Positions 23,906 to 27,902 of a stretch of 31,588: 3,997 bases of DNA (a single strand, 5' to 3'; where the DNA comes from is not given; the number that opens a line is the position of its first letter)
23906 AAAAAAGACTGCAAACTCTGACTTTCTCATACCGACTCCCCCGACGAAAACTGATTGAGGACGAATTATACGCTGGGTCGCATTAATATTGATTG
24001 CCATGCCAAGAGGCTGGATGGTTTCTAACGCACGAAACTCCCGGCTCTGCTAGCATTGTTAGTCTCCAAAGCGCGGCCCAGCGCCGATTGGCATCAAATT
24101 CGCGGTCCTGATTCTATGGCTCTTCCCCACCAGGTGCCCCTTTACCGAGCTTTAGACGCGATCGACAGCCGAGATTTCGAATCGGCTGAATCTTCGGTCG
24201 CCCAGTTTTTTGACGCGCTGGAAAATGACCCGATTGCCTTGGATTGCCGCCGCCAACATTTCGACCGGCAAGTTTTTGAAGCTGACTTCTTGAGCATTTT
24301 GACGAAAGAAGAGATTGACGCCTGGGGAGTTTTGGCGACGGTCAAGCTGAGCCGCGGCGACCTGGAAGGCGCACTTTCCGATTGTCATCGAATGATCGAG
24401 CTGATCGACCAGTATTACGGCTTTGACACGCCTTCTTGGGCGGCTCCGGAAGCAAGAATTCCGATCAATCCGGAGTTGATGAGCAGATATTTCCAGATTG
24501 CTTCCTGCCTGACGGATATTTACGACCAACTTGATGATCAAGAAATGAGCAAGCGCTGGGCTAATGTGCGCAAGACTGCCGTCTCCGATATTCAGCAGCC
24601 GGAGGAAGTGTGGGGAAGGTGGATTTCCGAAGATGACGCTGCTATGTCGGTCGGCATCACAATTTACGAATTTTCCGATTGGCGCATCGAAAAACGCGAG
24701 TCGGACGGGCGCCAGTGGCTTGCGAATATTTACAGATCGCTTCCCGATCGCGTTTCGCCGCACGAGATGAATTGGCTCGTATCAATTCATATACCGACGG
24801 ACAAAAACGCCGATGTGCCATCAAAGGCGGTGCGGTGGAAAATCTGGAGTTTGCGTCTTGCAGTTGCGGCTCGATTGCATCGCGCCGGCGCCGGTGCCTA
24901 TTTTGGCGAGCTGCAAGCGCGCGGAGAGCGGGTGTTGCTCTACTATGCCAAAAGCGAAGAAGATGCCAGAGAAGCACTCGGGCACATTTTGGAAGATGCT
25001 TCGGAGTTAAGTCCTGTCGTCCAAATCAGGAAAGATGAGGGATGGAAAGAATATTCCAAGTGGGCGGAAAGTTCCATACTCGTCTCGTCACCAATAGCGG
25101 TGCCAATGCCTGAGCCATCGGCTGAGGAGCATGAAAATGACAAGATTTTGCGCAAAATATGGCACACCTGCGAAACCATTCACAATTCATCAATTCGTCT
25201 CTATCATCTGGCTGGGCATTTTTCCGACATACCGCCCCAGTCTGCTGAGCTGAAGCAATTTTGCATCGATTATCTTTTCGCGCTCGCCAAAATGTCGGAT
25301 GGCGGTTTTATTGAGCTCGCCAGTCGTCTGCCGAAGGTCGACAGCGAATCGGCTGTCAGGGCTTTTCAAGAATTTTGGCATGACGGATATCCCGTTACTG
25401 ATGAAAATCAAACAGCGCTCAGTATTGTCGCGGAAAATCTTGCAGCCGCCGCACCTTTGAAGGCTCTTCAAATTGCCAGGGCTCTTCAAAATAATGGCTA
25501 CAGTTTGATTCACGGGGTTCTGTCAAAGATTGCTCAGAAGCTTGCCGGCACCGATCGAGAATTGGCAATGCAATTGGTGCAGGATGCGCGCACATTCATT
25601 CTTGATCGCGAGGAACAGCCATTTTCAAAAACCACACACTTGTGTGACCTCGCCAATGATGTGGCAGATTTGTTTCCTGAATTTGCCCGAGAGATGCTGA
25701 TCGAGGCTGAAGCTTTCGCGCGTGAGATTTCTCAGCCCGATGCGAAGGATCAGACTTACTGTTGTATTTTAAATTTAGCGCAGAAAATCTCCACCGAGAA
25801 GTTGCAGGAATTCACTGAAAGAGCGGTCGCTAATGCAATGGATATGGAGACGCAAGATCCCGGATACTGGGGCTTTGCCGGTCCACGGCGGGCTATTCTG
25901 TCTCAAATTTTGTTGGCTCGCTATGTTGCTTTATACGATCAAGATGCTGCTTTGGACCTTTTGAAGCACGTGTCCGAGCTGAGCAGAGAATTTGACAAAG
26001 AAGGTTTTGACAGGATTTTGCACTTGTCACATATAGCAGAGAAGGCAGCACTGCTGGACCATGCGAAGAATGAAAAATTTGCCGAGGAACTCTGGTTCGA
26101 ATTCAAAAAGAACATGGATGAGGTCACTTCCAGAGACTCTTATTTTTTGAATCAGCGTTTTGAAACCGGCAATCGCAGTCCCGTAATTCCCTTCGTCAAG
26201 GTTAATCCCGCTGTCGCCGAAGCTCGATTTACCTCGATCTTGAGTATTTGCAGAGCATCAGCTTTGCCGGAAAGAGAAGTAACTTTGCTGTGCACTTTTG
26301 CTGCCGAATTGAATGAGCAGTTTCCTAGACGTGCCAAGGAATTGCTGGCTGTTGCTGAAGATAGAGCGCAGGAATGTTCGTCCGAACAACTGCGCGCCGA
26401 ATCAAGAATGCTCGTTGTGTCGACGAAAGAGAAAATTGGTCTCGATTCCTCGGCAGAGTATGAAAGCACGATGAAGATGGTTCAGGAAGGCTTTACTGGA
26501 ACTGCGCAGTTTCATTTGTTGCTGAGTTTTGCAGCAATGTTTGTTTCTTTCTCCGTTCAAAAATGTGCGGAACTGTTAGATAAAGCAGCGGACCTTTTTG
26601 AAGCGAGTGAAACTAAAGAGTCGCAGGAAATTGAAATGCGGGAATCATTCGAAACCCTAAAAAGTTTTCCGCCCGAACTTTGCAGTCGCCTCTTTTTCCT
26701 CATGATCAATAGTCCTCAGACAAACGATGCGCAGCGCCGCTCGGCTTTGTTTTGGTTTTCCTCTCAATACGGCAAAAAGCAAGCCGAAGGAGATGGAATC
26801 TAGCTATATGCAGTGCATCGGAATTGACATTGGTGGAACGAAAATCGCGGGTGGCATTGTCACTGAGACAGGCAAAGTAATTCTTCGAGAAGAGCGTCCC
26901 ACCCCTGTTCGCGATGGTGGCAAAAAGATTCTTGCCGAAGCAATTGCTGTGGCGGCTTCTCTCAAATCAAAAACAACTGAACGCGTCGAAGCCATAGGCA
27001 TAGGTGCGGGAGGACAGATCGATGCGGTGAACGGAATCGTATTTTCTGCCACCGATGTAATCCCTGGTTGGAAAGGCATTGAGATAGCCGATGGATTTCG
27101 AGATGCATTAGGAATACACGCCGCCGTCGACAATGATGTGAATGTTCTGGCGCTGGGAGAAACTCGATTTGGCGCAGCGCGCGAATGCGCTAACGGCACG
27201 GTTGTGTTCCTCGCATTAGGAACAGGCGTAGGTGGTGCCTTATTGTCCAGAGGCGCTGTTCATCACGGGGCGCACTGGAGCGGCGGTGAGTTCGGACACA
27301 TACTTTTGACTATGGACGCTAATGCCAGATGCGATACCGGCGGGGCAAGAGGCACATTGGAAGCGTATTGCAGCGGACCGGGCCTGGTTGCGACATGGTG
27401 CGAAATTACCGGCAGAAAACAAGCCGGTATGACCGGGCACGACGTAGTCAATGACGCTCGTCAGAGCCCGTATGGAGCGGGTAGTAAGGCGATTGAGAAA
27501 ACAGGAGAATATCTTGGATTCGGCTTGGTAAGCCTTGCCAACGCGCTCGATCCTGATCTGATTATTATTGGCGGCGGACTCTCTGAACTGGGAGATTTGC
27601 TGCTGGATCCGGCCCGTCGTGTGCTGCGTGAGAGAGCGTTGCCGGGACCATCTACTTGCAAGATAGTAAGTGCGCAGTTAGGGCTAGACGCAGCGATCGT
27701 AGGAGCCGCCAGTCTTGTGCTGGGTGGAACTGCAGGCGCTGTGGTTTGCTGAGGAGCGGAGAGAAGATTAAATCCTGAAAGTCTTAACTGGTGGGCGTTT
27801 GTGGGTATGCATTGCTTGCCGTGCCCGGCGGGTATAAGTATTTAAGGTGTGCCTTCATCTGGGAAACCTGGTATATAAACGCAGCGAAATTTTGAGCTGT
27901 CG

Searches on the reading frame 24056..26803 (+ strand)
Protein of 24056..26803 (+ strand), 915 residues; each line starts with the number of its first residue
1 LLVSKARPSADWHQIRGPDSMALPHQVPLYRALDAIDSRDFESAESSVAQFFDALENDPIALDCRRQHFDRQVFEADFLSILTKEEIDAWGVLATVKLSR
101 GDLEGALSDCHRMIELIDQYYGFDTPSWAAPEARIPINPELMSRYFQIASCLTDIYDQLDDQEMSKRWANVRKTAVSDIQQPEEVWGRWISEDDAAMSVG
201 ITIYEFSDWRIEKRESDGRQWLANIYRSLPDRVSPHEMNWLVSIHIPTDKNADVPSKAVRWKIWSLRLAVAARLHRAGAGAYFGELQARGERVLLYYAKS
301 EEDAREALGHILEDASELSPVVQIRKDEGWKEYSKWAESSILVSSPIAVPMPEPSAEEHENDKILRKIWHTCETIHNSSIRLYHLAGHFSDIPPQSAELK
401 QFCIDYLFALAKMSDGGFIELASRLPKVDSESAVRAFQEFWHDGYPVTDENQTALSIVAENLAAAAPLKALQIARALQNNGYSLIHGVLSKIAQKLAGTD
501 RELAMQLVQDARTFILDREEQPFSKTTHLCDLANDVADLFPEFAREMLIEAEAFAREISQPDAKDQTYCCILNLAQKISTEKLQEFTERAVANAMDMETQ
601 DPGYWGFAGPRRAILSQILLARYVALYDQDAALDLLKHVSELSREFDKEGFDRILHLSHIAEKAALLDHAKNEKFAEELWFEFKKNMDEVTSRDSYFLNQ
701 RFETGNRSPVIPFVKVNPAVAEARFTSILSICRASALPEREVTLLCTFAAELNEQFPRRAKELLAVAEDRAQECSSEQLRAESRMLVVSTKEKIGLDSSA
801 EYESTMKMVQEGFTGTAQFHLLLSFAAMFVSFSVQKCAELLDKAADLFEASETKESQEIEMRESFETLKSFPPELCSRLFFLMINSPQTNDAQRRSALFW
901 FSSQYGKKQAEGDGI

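Call 56: search_protein_families(library=pfam, proteins=[window:24056-26803:+], max_evalue=0.001)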
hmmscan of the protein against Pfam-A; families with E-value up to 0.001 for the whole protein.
window:24056-26803:+ (915 aa): 1 family
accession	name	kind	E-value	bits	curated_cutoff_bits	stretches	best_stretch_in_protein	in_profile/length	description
PF05117.17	DUF695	-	3.8e-06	27.7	23.1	1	242-335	38-131/134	Family of unknown function (DUF695)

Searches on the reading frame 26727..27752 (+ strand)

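Call 56: search_protein_families(library=pfam, proteins=[window:26727-27752:+], max_evalue=0.001)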
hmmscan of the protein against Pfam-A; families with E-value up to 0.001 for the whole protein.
window:26727-27752:+ (341 aa): 1 family
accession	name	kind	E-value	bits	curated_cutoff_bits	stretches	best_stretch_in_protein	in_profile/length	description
PF00480.26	ROK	-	4e-51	174.7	22.9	1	30-332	1-292/294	ROK family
